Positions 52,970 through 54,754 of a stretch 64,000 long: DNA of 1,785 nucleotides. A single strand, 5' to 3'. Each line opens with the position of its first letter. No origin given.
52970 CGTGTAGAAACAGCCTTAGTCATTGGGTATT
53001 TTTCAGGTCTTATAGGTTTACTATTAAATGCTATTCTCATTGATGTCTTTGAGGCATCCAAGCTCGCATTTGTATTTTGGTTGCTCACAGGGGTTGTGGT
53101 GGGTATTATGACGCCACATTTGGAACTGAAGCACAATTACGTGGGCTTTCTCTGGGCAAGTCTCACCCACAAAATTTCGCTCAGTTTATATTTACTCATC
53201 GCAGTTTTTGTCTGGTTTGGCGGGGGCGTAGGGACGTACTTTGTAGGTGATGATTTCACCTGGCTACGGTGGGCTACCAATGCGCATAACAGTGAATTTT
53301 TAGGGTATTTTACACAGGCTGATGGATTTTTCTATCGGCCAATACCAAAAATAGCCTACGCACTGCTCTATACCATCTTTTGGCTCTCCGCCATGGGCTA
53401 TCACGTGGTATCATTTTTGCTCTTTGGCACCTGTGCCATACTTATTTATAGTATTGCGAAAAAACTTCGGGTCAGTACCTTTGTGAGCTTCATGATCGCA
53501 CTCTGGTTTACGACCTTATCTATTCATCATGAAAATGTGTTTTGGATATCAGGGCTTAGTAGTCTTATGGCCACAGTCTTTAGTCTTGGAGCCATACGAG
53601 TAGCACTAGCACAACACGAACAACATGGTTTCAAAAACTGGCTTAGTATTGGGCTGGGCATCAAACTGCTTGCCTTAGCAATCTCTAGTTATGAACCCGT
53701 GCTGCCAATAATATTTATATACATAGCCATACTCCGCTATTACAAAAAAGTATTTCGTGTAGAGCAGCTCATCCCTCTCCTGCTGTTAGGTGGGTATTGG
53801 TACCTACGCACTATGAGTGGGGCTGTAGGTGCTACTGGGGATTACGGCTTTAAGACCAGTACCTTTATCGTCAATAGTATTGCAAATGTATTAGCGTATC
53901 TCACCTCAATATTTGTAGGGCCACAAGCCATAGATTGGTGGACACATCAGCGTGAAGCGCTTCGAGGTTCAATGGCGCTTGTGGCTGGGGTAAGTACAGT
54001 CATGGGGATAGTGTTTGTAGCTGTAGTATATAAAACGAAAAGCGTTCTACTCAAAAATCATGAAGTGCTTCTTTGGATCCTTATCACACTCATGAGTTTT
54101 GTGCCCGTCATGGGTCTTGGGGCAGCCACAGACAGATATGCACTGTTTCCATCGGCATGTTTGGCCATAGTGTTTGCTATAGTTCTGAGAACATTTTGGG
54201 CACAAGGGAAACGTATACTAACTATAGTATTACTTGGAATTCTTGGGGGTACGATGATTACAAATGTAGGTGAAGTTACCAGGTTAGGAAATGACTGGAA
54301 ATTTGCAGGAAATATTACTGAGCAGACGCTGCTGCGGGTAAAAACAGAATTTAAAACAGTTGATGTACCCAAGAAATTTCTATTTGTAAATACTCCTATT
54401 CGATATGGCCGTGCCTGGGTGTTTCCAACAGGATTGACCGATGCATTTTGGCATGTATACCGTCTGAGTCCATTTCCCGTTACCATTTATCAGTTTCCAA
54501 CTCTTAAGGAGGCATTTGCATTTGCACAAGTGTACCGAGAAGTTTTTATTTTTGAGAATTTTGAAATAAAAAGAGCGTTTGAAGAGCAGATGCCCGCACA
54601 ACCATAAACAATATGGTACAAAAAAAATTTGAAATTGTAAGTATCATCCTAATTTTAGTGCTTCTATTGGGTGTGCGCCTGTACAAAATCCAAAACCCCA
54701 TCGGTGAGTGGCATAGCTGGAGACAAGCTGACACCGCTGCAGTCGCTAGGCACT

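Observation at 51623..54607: A ~994-aa fusion of an O-antigen-ligase/polymerase-like domain with a TMTC/PMT-like GT-C domain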

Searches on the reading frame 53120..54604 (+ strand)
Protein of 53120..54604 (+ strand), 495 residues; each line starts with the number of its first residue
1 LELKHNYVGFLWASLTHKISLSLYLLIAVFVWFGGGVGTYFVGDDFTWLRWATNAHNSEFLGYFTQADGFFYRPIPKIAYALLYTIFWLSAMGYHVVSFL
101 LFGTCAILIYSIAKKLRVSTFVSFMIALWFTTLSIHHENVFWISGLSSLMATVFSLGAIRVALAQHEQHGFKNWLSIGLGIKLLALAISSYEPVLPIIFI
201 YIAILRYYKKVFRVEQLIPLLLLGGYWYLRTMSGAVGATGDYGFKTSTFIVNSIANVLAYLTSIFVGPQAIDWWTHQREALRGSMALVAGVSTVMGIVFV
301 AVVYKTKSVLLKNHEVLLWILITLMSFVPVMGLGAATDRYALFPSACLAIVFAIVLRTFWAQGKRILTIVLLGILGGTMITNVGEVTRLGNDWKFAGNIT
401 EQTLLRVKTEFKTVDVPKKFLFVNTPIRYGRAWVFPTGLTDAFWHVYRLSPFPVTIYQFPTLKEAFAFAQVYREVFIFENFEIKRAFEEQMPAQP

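Call 6: search_protein_families(library=pfam, proteins=[window:53129-54604:+], max_evalue=10)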
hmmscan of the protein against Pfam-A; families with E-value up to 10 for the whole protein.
window:53129-54604:+ (492 aa): 0 families

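Call 22: search_solved_structures(query=A2, max_evalue=10, show_alignments=2)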
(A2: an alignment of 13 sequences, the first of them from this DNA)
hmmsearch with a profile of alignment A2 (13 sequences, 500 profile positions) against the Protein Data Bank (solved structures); distinct sequences matched with E-value up to 10: 5.
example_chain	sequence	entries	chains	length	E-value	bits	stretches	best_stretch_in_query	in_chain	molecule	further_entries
6rfz_A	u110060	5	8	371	0.2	13.4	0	430-450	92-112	lectin PLL2 from Photorhabdus laumondii | Photorhabdus luminescens subsp. laumondii TTO1 complete genome segment 3/17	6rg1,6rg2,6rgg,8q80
6t96_A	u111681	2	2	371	0.21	13.4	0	430-454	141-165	Lectin PLL3 | Photorhabdus luminescens subsp. laumondii TTO1 complete genome segment 3/17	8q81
5c9l_A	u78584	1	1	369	2.3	9.9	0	430-464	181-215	PLL lectin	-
5c9o_A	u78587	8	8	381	2.5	9.8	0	430-464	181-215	PLL lectin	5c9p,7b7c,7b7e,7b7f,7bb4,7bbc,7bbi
8q82_A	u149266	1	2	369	6.9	8.3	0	430-453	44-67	Photorhabdus luminescens subsp. laumondii TTO1 complete genome segment 3/17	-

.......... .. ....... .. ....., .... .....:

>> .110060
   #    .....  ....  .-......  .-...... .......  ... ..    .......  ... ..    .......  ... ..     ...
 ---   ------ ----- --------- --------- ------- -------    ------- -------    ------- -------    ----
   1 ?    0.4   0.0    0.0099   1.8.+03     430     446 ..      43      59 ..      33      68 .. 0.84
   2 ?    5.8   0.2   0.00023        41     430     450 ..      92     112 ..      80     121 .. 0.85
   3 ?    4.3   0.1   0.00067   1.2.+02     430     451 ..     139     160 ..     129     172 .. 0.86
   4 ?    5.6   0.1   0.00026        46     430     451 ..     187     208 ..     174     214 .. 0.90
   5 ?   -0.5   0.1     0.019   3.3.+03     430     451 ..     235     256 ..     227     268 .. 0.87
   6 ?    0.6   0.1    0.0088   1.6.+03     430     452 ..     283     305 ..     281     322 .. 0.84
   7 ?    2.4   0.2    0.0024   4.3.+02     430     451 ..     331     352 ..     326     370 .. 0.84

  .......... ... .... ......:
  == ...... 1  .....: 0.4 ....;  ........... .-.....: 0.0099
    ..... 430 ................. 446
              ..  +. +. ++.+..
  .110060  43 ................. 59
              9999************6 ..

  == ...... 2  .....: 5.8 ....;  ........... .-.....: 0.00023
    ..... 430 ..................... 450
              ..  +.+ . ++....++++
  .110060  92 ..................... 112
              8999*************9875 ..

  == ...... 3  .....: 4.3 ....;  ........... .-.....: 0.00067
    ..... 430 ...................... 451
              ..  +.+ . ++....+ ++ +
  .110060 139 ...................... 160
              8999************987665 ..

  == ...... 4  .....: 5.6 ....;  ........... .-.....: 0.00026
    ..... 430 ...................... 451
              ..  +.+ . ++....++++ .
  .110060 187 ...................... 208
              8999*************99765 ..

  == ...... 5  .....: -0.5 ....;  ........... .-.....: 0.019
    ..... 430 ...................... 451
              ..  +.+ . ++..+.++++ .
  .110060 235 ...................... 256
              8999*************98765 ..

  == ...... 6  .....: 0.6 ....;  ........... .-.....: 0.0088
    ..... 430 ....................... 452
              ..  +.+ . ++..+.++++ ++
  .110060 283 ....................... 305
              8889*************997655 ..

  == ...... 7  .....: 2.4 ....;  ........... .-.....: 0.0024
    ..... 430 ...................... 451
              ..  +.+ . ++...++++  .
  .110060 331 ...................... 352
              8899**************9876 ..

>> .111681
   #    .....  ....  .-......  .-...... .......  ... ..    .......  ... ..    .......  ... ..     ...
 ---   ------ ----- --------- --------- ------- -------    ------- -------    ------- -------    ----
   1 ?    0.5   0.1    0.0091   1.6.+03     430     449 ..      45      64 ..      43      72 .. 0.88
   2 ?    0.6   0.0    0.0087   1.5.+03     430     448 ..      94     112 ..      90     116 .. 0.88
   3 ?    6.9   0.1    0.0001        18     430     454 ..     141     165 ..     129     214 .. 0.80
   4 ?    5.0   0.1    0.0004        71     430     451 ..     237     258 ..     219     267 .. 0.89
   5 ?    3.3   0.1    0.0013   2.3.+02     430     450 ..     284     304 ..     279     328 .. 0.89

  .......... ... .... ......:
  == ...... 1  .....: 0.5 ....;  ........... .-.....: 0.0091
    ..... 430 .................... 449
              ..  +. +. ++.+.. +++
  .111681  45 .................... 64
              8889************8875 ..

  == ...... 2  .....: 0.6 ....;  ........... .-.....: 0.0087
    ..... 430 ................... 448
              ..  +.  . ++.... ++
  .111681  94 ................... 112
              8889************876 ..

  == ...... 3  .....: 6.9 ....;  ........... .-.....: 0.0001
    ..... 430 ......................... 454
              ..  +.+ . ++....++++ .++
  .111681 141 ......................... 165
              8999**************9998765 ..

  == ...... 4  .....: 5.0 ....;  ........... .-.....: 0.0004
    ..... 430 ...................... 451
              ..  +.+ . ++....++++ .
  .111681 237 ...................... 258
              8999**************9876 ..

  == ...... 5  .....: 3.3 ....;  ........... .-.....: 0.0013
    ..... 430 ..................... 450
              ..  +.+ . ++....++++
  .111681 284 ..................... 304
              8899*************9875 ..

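Call 38: predict_structure(alignment_id=A2)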
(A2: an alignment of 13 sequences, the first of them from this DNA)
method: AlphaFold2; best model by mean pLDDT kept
length: 495 residues; sequences in the alignment: 13
mean_pLDDT: 82.6   pTM: 0.85
mean pLDDT of the five models: 82.6, 81.4, 79.8, 78.4, 77.8
residues with pLDDT >= 90: 145; 70-90: 284; 50-70: 58; < 50: 8
segments of 3 or more residues with pLDDT < 50: 64-70
pLDDT, mean of each block of 10 residues (from residue 1): 70 89 95 74 72 64 44 77 76 85 97 93 95 92 86 93 80 86 89 72 68 70 80 64 75 88 89 85 81 81 73 79 86 79 93 91 89 92 92 89 88 85 91 85 84 88 86 89 86 65
secondary structure, 60 per line:
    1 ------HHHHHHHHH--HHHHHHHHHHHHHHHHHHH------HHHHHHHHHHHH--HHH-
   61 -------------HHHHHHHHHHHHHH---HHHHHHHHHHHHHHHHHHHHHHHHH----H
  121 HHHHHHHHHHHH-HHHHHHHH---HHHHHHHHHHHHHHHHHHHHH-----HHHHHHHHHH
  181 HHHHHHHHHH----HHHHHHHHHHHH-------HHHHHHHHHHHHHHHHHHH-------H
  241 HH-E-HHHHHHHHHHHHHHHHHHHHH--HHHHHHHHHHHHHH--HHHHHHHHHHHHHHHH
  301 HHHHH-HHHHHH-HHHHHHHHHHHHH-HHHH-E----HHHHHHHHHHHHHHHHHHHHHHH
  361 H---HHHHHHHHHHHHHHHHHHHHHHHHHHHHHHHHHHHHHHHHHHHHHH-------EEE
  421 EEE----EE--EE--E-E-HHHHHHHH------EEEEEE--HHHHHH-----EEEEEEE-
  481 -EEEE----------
elements in order: H7-15 H18-36 H43-54 H74-87 H91-115 H120-132 H134-141 H145-165 H171-190 H195-206 H214-232 H246-266 H269-282 H285-305 H307-312 H314-326 H328-331 H338-361 H365-410 E418-423 H440-447 E454-459 H462-467 E473-479 E482-485

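Call 41: fold_search(model_id=the predicted structure, library=pdb)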
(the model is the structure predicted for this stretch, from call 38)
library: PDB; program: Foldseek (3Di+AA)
matches with E <= 10: 284; with E <= 0.001: 10
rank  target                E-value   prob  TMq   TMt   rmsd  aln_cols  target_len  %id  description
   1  3rce_A                7.8e-05  1.00  0.43  0.32   9.2       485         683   12  Bacterial oligosaccharyltransferase PglB (released 2011-06-15)
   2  5ogl_A                1.1e-04  1.00  0.44  0.33   9.3       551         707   11  Structure of bacterial oligosaccharyltransferase PglB in complex with an acceptor peptide and an lipid-linked oligosac (released 2017-10-25)
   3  6gxc_A                1.3e-04  1.00  0.44  0.32   9.3       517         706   11  Bacterial oligosaccharyltransferase PglB in complex with an inhibitory peptide and a reactive lipid-linked oligosaccha (released 2018-11-14)
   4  8b6l_I                2.1e-04  1.00  0.44  0.33  16.7       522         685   13  Subtomogram average of the human Sec61-TRAP-OSTA-translocon (released 2022-12-07)
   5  9i5k_A                3.1e-04  1.00  0.45  0.46  12.8       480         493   12  Structure of the Chaetomium thermophilum Pmt4 homodimer (C2 symmetry) (released 2025-12-24)
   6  9n9j_I                3.3e-04  1.00  0.46  0.34  16.4       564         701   12  Structure of a GRP94 folding intermediate engaged with a CCDC134- and FKBP11-bound secretory translocon (released 2025-11-19)
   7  6s7t_A                5.5e-04  1.00  0.49  0.36  14.5       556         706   11  Cryo-EM structure of human oligosaccharyltransferase complex OST-B (released 2019-12-18)
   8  7oci_F                7.2e-04  1.00  0.44  0.35  13.3       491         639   10  Cryo-EM structure of yeast Ost6p containing oligosaccharyltransferase complex (released 2022-02-16)
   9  8agc_A                7.2e-04  1.00  0.46  0.35  14.8       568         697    9  Structure of yeast oligosaccharylransferase complex with lipid-linked oligosaccharide and non-acceptor peptide bound (released 2022-12-07)
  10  8age_A                7.2e-04  1.00  0.41  0.33  14.5       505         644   10  Structure of yeast oligosaccharylransferase complex with acceptor peptide bound (released 2022-12-07)
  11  6s7o_A                1.3e-03  1.00  0.47  0.37  13.6       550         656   12  Cryo-EM structure of human oligosaccharyltransferase complex OST-A (released 2019-12-18)
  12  7zli_A                1.4e-03  1.00  0.45  0.35  13.7       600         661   12  Cryo-EM structure of C-mannosyltransferase CeDPY19, in complex with Dol25-P-Man and bound to CMT2-Fab and anti-Fab nan (released 2023-01-11)
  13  6p25_B                2.1e-03  1.00  0.32  0.24   6.9       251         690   14  Structure of S. cerevisiae protein O-mannosyltransferase Pmt1-Pmt2 complex bound to the sugar donor and a peptide acce (released 2019-07-10)
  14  6ftg_5                2.5e-03  1.00  0.45  0.36  15.4       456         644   11  Subtomogram average of OST-containing ribosome-translocon complexes from canine rough microsomal membranes (released 2018-03-21)
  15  5gmy_A                3.1e-03  1.00  0.48  0.31  13.8       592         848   11  Crystal structure of the Archaeoglobus fulgidus oligosaccharyltransferase (O29867_ARCFU) tethered with an acceptor pep (released 2017-02-01)
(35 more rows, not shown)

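Call 72: search_protein_representatives(protein=window:53120-54604:+)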
Query: 495 residues. Proteins with E-value up to 0.001 (for the whole library): 3531; up to 1e-10: 218; up to 1e-30: 64. The best 150 are listed.
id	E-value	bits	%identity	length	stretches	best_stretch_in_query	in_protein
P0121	5.3e-95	335.5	39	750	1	2-489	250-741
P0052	2.1e-94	333.5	38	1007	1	5-489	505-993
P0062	2.2e-89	317.0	35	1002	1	6-484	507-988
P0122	2.2e-89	316.9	38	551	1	7-493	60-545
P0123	1.0e-73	265.3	39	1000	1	7-478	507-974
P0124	3.6e-71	256.9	39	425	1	28-406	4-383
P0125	4.2e-61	223.7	34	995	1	14-485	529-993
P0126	3.2e-59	217.5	38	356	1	13-353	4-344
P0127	6.5e-58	213.1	34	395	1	106-488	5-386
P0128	4.1e-56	207.2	33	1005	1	10-465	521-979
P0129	2.9e-55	204.4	32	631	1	7-485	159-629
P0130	2.8e-53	197.8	38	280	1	225-492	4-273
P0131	3.7e-52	194.1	40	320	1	190-489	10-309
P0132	4.2e-50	187.4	33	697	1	9-450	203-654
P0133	5.0e-50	187.1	35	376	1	123-487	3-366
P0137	7.4e-49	183.3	35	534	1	18-482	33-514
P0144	2.0e-46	175.3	30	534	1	10-468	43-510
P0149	4.5e-45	170.8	28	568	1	6-478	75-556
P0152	1.2e-44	169.4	31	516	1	8-459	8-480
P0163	3.5e-41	158.0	30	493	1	21-450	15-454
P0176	1.1e-33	133.2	26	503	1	20-469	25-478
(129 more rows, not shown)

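Call 73: find_encoding_contigs(protein=P0137, flank=8000, max_places=3)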
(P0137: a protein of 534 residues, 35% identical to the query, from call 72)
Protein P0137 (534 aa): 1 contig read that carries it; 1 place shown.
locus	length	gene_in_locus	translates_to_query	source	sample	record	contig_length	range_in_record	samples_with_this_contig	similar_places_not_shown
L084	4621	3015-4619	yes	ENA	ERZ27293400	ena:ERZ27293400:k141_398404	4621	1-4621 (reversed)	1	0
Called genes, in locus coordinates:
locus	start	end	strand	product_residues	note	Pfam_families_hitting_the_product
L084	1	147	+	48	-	?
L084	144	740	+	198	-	PF25087:GMPPB_C (faint), PF25084:LbH_EIF2B (weak), PF00132:Hexapep, PF14602:Hexapep_2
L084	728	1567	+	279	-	PF00535:Glycos_transf_2, PF10111:Glyco_tranf_2_2, PF13641:Glyco_tranf_2_3, PF13632:Glyco_trans_2_3, PF02709:Glyco_transf_7C (weak)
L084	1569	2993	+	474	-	PF04932:Wzy_C (weak)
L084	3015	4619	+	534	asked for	?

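Call 74: find_encoding_contigs(protein=P0122, flank=8000, max_places=3)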
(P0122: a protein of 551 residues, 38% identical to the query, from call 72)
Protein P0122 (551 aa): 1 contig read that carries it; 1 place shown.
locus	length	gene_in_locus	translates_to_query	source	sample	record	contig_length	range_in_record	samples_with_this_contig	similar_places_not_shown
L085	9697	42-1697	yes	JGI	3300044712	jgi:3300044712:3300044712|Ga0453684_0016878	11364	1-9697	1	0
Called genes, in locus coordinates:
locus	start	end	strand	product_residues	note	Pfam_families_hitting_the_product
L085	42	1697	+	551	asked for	-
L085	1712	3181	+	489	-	PF02366:PMT (weak), PF13231:PMT_2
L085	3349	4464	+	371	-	PF13439:Glyco_transf_4, PF00534:Glycos_transf_1, PF13692:Glyco_trans_1_4, PF13524:Glyco_trans_1_2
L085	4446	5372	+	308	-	PF13641:Glyco_tranf_2_3, PF00535:Glycos_transf_2, PF13632:Glyco_trans_2_3 (weak)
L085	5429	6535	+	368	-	PF13439:Glyco_transf_4, PF20706:GT4-conflict, PF00534:Glycos_transf_1, PF13692:Glyco_trans_1_4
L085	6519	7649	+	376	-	PF13439:Glyco_transf_4 (faint), PF20706:GT4-conflict, PF00534:Glycos_transf_1, PF13692:Glyco_trans_1_4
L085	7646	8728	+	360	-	PF00483:NTP_transferase, PF12804:NTP_transf_3 (weak), PF22640:ManC_GMP_beta-helix (weak)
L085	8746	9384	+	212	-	PF02397:Bac_transf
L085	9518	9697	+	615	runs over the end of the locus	?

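Call 75: find_encoding_contigs(protein=P0152, flank=8000, max_places=3)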
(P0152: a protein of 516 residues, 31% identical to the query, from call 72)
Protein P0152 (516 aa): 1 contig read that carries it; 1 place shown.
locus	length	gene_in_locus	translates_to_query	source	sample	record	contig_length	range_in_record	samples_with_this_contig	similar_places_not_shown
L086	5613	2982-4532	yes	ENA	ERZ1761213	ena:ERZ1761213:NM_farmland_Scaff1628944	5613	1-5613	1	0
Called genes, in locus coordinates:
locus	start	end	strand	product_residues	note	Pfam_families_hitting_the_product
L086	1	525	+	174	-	?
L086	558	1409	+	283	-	PF00535:Glycos_transf_2, PF10111:Glyco_tranf_2_2, PF13641:Glyco_tranf_2_3, PF13506:Glyco_transf_21 (weak), PF13632:Glyco_trans_2_3, PF02709:Glyco_transf_7C (weak)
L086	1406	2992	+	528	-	PF04932:Wzy_C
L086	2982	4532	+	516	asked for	-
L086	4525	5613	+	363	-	?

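Call 76: find_encoding_contigs(protein=P0144, flank=8000, max_places=2)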
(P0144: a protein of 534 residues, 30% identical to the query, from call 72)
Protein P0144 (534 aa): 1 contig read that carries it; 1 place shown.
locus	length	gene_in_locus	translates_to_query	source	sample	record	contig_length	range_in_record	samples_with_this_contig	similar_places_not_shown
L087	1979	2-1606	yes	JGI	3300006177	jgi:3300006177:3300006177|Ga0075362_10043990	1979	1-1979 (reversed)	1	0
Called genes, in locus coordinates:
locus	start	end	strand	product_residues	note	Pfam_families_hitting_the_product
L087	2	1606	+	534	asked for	?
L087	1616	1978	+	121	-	?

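Call 77: find_encoding_contigs(protein=P0163, flank=8000, max_places=2)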
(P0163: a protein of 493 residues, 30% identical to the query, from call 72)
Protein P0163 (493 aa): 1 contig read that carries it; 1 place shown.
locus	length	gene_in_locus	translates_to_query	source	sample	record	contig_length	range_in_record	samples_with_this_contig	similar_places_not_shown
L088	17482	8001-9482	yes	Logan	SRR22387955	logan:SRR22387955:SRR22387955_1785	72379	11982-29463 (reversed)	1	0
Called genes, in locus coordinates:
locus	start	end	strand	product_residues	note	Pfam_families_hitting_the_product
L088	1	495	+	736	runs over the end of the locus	-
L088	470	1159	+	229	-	PF13489:Methyltransf_23, PF05401:NodS (weak), PF13847:Methyltransf_31, PF08241:Methyltransf_11, PF08242:Methyltransf_12, PF13649:Methyltransf_25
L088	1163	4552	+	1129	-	-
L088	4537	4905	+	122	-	-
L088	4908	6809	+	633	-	-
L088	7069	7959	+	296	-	PF00535:Glycos_transf_2, PF10111:Glyco_tranf_2_2, PF13641:Glyco_tranf_2_3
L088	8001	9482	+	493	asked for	-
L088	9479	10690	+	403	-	PF13439:Glyco_transf_4, PF00534:Glycos_transf_1 (weak), PF13692:Glyco_trans_1_4, PF13524:Glyco_trans_1_2 (weak)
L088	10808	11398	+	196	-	PF00702:Hydrolase (weak), PF08645:PNK3P (weak), PF13419:HAD_2 (weak), PF13242:Hydrolase_like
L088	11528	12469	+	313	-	PF00535:Glycos_transf_2, PF10111:Glyco_tranf_2_2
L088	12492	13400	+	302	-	PF00005:ABC_tran, PF13304:AAA_21 (faint)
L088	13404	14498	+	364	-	PF12698:ABC2_membrane_3, PF01061:ABC2_membrane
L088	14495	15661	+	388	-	PF12698:ABC2_membrane_3, PF12679:ABC2_membrane_2 (weak), PF01061:ABC2_membrane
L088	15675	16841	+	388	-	-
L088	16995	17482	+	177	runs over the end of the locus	PF13439:Glyco_transf_4 (weak)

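Call 78: find_encoding_contigs(protein=P0176, flank=8000, max_places=2)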
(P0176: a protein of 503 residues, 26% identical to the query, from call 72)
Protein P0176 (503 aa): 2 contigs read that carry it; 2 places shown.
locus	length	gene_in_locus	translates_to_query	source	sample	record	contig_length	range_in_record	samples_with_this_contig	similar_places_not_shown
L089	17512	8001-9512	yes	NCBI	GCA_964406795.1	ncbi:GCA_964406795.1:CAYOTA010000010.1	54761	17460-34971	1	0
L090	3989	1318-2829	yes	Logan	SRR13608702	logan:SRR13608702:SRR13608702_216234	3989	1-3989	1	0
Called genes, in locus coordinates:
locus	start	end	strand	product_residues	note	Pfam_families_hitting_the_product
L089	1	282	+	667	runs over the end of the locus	-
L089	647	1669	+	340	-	PF01073:3Beta_HSD, PF01370:Epimerase, PF02719:Polysacc_synt_2, PF04321:RmlD_sub_bind, PF07993:NAD_binding_4 (faint), PF13460:NAD_binding_10, PF16363:GDP_Man_Dehyd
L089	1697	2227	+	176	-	PF13439:Glyco_transf_4 (weak)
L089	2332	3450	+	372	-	PF13439:Glyco_transf_4 (weak), PF20706:GT4-conflict (faint), PF00534:Glycos_transf_1, PF13692:Glyco_trans_1_4, PF13524:Glyco_trans_1_2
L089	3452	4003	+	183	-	PF25087:GMPPB_C (faint), PF00132:Hexapep, PF14602:Hexapep_2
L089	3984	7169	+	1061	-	-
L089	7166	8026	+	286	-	PF00535:Glycos_transf_2, PF10111:Glyco_tranf_2_2 (weak), PF13641:Glyco_tranf_2_3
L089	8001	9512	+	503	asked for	-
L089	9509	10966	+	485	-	PF13231:PMT_2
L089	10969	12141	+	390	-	PF13439:Glyco_transf_4, PF00534:Glycos_transf_1, PF13692:Glyco_trans_1_4, PF13524:Glyco_trans_1_2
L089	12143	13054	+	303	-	PF00535:Glycos_transf_2, PF13641:Glyco_tranf_2_3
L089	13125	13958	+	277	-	-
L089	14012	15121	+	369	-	PF13439:Glyco_transf_4, PF00534:Glycos_transf_1, PF13692:Glyco_trans_1_4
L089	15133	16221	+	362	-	PF00534:Glycos_transf_1, PF13692:Glyco_trans_1_4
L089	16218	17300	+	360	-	PF00483:NTP_transferase, PF22640:ManC_GMP_beta-helix (weak)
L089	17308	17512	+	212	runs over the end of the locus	PF02397:Bac_transf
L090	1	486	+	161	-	?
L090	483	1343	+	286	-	PF00535:Glycos_transf_2, PF10111:Glyco_tranf_2_2 (weak), PF13641:Glyco_tranf_2_3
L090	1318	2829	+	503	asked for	-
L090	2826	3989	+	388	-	?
